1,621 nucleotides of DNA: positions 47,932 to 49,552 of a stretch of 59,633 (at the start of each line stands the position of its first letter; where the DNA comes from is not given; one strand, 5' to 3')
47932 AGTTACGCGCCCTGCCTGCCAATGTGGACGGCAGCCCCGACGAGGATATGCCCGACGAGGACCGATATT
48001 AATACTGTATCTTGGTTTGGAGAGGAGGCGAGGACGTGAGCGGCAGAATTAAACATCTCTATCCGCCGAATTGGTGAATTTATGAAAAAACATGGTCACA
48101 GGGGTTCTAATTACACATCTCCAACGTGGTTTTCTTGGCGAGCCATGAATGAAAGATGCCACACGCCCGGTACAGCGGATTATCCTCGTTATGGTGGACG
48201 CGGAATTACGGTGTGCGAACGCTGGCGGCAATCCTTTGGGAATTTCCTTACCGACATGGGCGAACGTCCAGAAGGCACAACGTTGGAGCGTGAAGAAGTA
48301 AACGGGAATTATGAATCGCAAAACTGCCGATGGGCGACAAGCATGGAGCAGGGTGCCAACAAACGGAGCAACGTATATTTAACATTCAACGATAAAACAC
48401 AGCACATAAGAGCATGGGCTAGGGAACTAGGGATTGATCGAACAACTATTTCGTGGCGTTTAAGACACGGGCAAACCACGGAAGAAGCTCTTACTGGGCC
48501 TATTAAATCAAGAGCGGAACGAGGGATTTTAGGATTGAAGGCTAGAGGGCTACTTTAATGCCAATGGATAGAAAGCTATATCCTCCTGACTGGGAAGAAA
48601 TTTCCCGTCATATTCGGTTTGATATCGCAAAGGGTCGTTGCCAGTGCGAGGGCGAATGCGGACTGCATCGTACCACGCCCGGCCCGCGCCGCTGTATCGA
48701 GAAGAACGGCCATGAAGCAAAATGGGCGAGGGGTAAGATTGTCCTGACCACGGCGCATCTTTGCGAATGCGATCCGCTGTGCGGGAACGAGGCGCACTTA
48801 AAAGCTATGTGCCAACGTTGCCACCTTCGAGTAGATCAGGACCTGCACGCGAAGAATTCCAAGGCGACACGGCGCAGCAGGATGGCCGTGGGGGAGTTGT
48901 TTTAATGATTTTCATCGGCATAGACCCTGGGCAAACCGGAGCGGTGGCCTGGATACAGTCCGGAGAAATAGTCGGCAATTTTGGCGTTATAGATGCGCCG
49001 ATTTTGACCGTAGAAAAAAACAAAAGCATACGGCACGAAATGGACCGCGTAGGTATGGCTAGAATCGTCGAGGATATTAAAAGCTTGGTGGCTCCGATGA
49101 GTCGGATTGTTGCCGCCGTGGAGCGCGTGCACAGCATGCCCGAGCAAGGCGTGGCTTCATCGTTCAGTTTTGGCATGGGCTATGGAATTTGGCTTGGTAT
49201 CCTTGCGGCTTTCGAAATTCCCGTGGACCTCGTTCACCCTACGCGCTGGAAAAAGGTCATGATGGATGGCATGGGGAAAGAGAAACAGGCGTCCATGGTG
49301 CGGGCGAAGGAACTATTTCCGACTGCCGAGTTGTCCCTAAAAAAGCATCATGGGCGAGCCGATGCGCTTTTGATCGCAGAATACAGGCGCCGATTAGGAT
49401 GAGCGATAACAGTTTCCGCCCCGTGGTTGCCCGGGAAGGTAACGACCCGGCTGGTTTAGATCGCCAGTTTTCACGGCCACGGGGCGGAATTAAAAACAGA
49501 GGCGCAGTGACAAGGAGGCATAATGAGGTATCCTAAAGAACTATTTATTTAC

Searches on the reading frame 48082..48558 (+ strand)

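Call 112: search_protein_families(library=phrogs, proteins=[window:48082-48558:+], max_evalue=0.00001)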
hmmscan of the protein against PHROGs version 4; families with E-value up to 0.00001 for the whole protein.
window:48082-48558:+ (158 aa): 5 families
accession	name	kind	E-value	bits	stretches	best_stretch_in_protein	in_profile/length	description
phrog_3377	-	DNA, RNA and nucleotide metabolism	2.9e-47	162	1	10-144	9-144/196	HNH endonuclease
phrog_374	-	DNA, RNA and nucleotide metabolism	6e-42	145.2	1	4-145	263-404/617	HNH endonuclease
phrog_8790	-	DNA, RNA and nucleotide metabolism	1.2e-37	131.2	1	11-142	21-146/241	restriction endonuclease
phrog_2081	-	DNA, RNA and nucleotide metabolism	1.2e-22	81.6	1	12-129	102-238/433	HNH endonuclease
phrog_953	-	DNA, RNA and nucleotide metabolism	5e-11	43.5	1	9-93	218-304/420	HNH endonuclease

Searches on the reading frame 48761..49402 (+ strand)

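Call 53: search_protein_families(library=pfam, proteins=[window:48761-49402:+], max_evalue=0.001)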
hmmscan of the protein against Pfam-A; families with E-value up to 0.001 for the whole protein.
window:48761-49402:+ (213 aa): 0 families

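Call 112: search_protein_families(library=phrogs, proteins=[window:48761-49402:+], max_evalue=0.00001)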
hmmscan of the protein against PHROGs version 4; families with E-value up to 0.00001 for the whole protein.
window:48761-49402:+ (213 aa): 1 family
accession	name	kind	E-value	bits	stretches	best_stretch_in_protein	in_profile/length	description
phrog_1770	-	DNA, RNA and nucleotide metabolism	7.9e-32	111.4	1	49-211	4-149/158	Holliday junction resolvase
